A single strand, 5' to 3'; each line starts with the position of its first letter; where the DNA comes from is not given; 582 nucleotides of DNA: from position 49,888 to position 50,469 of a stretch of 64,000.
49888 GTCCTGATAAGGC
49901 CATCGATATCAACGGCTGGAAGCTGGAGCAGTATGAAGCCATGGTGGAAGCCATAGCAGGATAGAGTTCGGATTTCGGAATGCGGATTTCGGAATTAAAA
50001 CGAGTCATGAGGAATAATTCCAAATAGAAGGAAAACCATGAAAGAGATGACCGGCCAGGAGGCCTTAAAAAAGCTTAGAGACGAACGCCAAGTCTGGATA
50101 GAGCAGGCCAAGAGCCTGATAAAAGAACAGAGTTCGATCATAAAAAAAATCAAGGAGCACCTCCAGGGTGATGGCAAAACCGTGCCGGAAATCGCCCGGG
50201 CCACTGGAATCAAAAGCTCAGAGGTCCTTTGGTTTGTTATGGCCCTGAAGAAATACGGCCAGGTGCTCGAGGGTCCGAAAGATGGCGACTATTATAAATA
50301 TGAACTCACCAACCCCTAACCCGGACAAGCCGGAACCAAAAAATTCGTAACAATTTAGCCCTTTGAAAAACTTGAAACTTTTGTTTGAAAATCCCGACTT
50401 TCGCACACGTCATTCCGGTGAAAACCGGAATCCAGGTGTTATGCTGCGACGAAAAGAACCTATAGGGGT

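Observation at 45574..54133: Sigma-54-controlled TusA / MvhD-like / HdrA / HdrA / wHTH / QmoC-like / DsrE-like cluster: candidate membrane-anchored, sulfur-relay-coupled Hdr/Qmo-type redox module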

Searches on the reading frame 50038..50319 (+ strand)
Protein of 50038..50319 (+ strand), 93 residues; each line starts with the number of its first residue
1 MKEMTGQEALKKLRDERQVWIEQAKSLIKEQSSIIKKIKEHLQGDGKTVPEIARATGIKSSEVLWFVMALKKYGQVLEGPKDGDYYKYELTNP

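Call 3: search_protein_families(library=pfam, proteins=[window:50038-50319:+], max_evalue=0.01)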
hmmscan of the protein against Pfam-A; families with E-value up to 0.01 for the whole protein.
window:50038-50319:+ (93 aa): 2 families
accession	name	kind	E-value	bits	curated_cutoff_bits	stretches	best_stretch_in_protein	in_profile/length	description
PF18579.7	Raf1_HTH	-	0.0073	16.4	27.3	0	7-69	3-53/61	Rubisco accumulation factor 1 helix turn helix domain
PF01726.22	LexA_DNA_bind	-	0.0079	16.4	23.7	0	25-74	2-54/65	LexA DNA binding domain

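Call 9: search_protein_families(library=ncbifam, proteins=[window:50038-50319:+], max_evalue=0.01)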
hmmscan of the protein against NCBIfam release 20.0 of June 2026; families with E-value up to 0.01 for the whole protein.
window:50038-50319:+ (93 aa): 2 families
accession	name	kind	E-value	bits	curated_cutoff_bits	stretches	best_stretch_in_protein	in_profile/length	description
TIGR04111.1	BcepMu_gp16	hypoth_equivalog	0.0045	16.9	34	1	36-64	3-31/55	phage-associated protein, BcepMu gp16 family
NF010326.0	PRK13763.1-1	equivalog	0.0067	16.1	247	1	6-76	65-136/186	putative RNA-processing protein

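Call 49: find_homologous_proteins(query=window:50038-50319:+, max_evalue=0.001)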
Query window:50038-50319:+ (93 aa): 53 proteins with E <= 0.001 among 54 candidates.
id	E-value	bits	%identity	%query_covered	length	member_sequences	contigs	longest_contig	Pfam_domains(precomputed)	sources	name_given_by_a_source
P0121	1.3e-53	196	100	100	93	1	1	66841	-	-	-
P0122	1.2e-48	180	92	100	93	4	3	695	-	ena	-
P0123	4.2e-46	172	89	100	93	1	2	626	-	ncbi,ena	-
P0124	1.7e-38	148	77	100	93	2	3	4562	-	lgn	-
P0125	2.7e-38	147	77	100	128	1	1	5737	-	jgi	jgi:hypothetical protein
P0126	2.7e-38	147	76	100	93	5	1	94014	-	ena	-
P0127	1.8e-37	145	75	100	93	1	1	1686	-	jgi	jgi:predicted transcriptional regulator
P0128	4.4e-37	143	74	100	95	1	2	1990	-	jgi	jgi:hypothetical protein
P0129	4.9e-37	143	73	100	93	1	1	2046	-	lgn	-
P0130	1.6e-36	142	72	100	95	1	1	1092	-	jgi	jgi:hypothetical protein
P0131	3.3e-36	141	74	100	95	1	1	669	-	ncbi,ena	-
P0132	1.2e-35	139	73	100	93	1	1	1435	-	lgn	-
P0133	4.4e-35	137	70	100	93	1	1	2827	-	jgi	-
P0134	2.3e-34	135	69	100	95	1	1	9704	-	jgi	jgi:hypothetical protein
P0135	6.2e-34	133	69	100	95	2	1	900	-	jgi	jgi:hypothetical protein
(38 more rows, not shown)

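Call 54: predict_structure(alignment_id=A2)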
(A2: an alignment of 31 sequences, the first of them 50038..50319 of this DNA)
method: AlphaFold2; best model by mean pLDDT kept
length: 93 residues; sequences in the alignment: 31
mean_pLDDT: 93.1   pTM: 0.73
mean pLDDT of the five models: 93.1, 92.7, 92.7, 92.4, 91.5
residues with pLDDT >= 90: 82; 70-90: 6; 50-70: 5; < 50: 0
segments of 3 or more residues with pLDDT < 50: none
pLDDT, mean of each block of 10 residues (from residue 1): 76 96 96 95 94 97 97 95 96 81
secondary structure, 60 per line:
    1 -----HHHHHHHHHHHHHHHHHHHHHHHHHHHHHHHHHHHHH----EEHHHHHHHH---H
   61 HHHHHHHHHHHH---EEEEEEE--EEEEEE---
elements in order: H6-42 H49-56 H60-72 E76-82 E85-90

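Call 56: fold_search(model_id=the predicted structure, library=pdb)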
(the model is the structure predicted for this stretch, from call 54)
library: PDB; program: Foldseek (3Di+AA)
matches with E <= 10: 1768; with E <= 0.001: 0
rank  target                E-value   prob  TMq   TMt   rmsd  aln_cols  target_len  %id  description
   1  3cuo_D                3.1e-03  1.00  0.56  0.56   7.0        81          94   25  Crystal structure of the predicted DNA-binding transcriptional regulator from E. coli (released 2008-06-17)
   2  3cuo_C                3.8e-03  1.00  0.55  0.54   7.0        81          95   25  Crystal structure of the predicted DNA-binding transcriptional regulator from E. coli (released 2008-06-17)
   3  9ff4_A                4.3e-03  1.00  0.50  0.28  10.0       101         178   22  The structure of G.kaustophilus T-1 ScoC-17bp dsDNA complex (released 2025-06-04)
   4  4lln_D                6.0e-03  1.00  0.51  0.37  10.1        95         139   19  Crystal structure of S. aureus MepR-DNA complex (released 2014-05-14)
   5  2fxa_B                7.4e-03  1.00  0.52  0.29   9.6       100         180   20  Structure of the Protease Production Regulatory Protein hpr from Bacillus subtilis. (released 2006-03-14)
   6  3fm5_D                7.9e-03  1.00  0.47  0.33   8.3        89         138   15  X-ray crystal structure of transcriptional regulator (MarR family) from Rhodococcus sp. RHA1 (released 2009-02-03)
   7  1s3j_B                7.9e-03  1.00  0.51  0.36   8.4       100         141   15  X-ray crystal structure of YusO protein from Bacillus subtilis (released 2004-04-13)
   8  5j6x_B                8.5e-03  1.00  0.56  0.78   2.0        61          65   21  Crystal structure of the apo-Zalpha of Zebrafish PKZ (released 2016-09-07)
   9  5j6x_A                9.1e-03  1.00  0.56  0.77   2.0        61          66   21  Crystal structure of the apo-Zalpha of Zebrafish PKZ (released 2016-09-07)
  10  3nqo_A                9.1e-03  1.00  0.50  0.28   8.7        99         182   22  Crystal structure of a MarR family transcriptional regulator (CD1569) from Clostridium difficile 630 at 2.20 A resolut (released 2010-07-21)
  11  1smt_A                9.7e-03  1.00  0.54  0.51   6.3        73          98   23  SMTB REPRESSOR FROM SYNECHOCOCCUS PCC7942 (released 1997-12-03)
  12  5fb2_A                9.7e-03  1.00  0.51  0.37   8.3        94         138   19  S. aureus MepR F27L Mutant bound to oligodeoxyribonucleotide (released 2016-12-14)
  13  3fm5_B                9.7e-03  1.00  0.48  0.32   8.3        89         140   13  X-ray crystal structure of transcriptional regulator (MarR family) from Rhodococcus sp. RHA1 (released 2009-02-03)
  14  4ld5_A                9.7e-03  1.00  0.50  0.36  11.7        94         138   19  Crystal structure of MepR Q18P mutant from multidrug resistant S. aureus clinical isolate (released 2013-09-11)
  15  2htj                  1.0e-02  1.00  0.52  0.59   1.8        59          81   25  NMR structure of E.coli PapI (released 2007-01-30)
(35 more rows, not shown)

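Call 83: find_encoding_contigs(protein=window:50038-50319:+, flank=4000, max_places=6)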
Protein window:50038-50319:+ (93 aa): 1 contig read that carries it; 1 place shown.
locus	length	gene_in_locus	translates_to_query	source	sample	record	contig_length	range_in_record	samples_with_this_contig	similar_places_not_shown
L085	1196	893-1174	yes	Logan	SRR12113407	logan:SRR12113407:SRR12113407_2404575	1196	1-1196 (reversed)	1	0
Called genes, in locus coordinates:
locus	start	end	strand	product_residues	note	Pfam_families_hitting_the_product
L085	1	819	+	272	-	?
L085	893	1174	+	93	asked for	-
